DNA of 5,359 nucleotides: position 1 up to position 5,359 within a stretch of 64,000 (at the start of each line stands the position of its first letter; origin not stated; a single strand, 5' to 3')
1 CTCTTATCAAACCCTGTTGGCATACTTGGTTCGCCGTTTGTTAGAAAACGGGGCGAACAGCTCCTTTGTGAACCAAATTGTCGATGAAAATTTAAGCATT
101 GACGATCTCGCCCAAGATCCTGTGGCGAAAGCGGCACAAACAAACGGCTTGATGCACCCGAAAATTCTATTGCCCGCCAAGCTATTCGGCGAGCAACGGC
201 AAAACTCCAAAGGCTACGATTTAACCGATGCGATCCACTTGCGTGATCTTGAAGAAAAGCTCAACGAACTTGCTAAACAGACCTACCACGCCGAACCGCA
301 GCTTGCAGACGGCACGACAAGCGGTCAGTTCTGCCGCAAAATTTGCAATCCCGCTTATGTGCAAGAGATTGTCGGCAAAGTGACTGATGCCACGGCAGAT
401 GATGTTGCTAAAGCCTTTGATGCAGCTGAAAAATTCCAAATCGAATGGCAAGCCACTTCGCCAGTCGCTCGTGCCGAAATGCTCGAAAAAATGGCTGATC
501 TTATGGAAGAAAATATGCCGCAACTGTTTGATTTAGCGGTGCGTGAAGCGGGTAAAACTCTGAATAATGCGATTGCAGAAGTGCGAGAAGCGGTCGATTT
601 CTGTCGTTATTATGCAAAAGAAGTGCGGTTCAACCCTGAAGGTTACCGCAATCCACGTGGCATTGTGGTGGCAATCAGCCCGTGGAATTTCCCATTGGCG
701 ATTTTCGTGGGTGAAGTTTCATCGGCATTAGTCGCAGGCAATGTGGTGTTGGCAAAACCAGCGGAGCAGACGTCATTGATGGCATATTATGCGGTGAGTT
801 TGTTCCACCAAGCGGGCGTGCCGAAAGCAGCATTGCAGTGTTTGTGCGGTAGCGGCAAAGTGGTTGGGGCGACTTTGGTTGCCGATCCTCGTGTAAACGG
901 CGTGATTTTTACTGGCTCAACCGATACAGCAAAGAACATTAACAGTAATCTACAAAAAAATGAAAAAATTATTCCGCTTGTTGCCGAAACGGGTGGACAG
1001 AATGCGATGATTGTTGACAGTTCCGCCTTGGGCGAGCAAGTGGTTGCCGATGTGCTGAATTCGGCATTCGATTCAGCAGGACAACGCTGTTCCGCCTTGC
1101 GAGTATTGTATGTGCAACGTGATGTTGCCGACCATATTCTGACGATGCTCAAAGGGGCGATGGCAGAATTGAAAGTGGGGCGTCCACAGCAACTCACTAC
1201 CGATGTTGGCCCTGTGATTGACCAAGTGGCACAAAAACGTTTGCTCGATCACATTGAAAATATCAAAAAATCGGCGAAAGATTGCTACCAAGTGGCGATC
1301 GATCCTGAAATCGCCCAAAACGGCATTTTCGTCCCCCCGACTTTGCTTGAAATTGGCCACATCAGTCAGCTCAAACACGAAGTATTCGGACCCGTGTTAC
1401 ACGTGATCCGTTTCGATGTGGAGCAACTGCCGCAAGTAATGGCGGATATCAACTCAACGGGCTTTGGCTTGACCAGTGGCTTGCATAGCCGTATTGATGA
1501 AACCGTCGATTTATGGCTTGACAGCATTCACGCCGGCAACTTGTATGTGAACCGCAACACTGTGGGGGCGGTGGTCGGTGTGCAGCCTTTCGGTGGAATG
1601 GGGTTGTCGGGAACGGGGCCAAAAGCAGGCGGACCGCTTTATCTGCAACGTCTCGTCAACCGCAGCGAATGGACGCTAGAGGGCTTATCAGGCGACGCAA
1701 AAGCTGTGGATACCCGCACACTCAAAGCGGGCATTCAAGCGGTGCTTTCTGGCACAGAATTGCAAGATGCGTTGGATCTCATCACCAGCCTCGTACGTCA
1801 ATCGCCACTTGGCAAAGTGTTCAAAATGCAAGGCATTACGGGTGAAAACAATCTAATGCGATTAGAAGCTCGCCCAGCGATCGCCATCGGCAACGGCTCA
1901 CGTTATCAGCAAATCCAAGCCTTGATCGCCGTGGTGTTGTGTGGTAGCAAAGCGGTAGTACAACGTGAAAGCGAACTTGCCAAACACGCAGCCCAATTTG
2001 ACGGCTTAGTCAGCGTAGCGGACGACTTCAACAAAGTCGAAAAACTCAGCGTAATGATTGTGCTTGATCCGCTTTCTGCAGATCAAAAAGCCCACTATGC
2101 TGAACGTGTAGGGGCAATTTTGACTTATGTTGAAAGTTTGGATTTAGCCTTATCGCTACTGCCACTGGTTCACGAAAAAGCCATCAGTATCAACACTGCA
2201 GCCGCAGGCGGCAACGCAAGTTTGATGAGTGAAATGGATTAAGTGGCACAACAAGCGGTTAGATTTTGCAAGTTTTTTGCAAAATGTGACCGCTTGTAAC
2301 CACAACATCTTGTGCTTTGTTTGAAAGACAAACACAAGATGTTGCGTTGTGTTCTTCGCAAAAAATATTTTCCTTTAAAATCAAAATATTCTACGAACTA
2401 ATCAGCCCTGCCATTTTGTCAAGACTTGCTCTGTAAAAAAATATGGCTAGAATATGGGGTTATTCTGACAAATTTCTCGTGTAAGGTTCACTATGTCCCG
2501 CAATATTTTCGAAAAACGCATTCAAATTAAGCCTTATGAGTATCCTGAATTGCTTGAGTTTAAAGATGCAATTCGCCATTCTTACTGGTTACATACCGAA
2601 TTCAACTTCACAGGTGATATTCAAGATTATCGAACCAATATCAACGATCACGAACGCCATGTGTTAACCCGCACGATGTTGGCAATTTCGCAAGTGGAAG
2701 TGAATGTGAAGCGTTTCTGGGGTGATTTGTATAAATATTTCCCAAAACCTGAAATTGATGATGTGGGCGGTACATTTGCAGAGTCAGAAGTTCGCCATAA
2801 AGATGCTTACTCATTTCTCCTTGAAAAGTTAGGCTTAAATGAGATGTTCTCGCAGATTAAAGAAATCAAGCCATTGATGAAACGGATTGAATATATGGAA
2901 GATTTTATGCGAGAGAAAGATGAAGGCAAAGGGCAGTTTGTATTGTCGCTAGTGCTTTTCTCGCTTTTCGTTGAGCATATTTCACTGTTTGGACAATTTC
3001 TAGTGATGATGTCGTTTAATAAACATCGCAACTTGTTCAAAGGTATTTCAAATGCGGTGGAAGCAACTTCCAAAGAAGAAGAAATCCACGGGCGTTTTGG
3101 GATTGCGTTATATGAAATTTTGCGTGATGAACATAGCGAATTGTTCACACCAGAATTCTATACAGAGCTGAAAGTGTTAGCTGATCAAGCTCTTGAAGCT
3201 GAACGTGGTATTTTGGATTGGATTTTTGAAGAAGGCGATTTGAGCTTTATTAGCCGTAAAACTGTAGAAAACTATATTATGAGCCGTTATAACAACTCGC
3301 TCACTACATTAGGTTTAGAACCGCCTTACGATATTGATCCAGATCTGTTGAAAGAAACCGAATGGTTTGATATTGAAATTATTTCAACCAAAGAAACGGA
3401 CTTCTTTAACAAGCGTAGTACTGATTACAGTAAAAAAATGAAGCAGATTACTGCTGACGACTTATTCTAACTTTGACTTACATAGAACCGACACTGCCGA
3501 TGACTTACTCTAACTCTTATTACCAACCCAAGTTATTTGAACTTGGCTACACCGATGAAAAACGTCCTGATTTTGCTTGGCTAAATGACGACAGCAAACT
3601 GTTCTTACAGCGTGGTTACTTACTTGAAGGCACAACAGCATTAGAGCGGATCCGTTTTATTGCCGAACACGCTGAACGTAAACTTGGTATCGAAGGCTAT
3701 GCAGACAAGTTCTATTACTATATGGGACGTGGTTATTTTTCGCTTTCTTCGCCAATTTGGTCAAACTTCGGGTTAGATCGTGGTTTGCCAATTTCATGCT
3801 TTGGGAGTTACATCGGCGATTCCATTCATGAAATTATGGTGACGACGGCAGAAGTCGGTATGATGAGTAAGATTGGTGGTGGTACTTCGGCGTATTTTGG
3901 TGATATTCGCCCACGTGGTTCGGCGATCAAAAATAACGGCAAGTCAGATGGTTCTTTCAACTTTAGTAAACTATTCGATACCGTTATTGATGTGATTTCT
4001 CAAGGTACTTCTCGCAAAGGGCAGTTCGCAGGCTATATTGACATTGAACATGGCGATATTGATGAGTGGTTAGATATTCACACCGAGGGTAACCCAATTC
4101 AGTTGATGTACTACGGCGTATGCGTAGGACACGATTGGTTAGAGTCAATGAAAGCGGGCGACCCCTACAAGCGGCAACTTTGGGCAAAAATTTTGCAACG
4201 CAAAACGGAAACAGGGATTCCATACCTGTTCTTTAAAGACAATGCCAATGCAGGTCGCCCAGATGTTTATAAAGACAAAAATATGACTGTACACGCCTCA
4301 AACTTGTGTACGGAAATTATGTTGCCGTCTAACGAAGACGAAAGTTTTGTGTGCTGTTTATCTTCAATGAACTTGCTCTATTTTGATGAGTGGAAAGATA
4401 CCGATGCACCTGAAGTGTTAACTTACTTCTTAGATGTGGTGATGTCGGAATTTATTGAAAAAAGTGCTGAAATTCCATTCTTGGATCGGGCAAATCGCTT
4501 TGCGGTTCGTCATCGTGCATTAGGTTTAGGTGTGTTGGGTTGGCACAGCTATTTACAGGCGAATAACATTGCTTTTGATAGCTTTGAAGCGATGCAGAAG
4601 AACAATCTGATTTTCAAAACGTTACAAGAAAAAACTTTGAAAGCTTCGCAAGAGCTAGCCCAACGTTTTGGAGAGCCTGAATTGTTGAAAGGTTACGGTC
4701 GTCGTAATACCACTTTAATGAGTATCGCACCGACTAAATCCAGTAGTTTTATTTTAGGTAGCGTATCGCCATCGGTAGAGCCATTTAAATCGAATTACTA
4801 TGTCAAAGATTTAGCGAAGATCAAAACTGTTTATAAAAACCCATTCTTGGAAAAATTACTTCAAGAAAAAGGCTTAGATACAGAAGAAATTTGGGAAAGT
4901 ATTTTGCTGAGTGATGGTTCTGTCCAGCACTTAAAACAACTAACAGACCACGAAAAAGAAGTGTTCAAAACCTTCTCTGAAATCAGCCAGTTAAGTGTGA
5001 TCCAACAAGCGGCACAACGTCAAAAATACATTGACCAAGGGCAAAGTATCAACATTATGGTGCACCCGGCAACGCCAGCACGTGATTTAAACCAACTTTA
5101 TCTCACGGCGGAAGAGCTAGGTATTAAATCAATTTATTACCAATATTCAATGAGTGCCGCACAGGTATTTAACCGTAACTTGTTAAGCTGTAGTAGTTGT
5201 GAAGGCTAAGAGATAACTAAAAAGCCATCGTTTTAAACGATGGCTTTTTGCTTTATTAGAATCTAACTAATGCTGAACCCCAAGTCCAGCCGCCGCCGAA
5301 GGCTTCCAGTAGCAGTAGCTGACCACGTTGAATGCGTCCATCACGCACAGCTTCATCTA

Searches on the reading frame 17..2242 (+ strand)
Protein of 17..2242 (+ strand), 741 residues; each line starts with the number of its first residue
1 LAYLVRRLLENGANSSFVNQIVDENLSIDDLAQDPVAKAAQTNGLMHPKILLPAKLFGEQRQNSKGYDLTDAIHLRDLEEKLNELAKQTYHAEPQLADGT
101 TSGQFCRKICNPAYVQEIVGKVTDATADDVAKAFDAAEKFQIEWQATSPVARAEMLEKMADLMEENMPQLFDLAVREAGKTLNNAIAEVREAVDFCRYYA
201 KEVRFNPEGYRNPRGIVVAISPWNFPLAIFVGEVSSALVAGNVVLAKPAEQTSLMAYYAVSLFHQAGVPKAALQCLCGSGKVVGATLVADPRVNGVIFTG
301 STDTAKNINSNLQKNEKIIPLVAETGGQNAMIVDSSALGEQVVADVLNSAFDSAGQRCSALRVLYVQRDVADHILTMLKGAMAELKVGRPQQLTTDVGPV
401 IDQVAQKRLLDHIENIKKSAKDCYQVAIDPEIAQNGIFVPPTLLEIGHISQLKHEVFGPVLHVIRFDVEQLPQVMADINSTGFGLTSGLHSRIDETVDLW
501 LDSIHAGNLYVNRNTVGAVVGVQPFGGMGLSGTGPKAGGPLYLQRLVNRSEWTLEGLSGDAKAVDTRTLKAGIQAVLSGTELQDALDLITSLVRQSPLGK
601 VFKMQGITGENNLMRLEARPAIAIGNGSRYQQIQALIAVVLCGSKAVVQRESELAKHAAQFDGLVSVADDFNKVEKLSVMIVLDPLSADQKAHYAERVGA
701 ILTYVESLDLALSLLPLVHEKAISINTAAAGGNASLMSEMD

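Call 96: search_protein_families(library=pfam, proteins=[window:17-2242:+], max_evalue=1e-8)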
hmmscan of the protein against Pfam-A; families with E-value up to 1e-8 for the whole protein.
window:17-2242:+ (741 aa): 1 family
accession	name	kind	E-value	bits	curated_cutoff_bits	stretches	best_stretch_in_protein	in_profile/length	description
PF00171.27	Aldedh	-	1.9e-113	379.9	23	1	108-545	10-454/461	Aldehyde dehydrogenase family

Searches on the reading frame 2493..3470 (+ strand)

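Call 96: search_protein_families(library=pfam, proteins=[window:2493-3470:+], max_evalue=1e-8)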
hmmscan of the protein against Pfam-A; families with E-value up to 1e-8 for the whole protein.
window:2493-3470:+ (325 aa): 1 family
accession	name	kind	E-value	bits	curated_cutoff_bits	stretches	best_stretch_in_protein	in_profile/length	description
PF00268.27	Ribonuc_red_sm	-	2.8e-60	204.5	33.6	1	9-281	1-276/281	Ribonucleotide reductase, small chain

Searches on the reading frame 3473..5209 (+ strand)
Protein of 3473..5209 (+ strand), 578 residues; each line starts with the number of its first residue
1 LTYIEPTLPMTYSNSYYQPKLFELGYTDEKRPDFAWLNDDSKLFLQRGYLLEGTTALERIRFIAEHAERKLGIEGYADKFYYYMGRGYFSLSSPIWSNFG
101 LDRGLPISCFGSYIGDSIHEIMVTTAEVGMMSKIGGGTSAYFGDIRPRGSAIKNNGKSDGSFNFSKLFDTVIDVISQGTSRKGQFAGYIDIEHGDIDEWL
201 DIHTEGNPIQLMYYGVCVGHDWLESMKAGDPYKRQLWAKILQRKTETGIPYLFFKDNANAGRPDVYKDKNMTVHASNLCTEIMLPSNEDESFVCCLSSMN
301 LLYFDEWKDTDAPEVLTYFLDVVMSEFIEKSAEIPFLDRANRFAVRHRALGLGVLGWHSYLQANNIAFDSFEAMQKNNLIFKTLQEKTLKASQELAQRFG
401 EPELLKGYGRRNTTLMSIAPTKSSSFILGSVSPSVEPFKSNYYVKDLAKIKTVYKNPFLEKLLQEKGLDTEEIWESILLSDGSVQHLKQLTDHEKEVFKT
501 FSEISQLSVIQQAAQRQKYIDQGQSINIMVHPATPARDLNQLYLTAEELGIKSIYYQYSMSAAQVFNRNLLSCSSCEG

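Call 96: search_protein_families(library=pfam, proteins=[window:3473-5209:+], max_evalue=1e-8)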
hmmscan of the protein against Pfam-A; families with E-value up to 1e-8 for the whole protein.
window:3473-5209:+ (578 aa): 1 family
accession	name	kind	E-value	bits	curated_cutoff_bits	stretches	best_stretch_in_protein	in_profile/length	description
PF02867.20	Ribonuc_red_lgC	-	1.7e-92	311.2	23.9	3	405-556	373-522/523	Ribonucleotide reductase, barrel domain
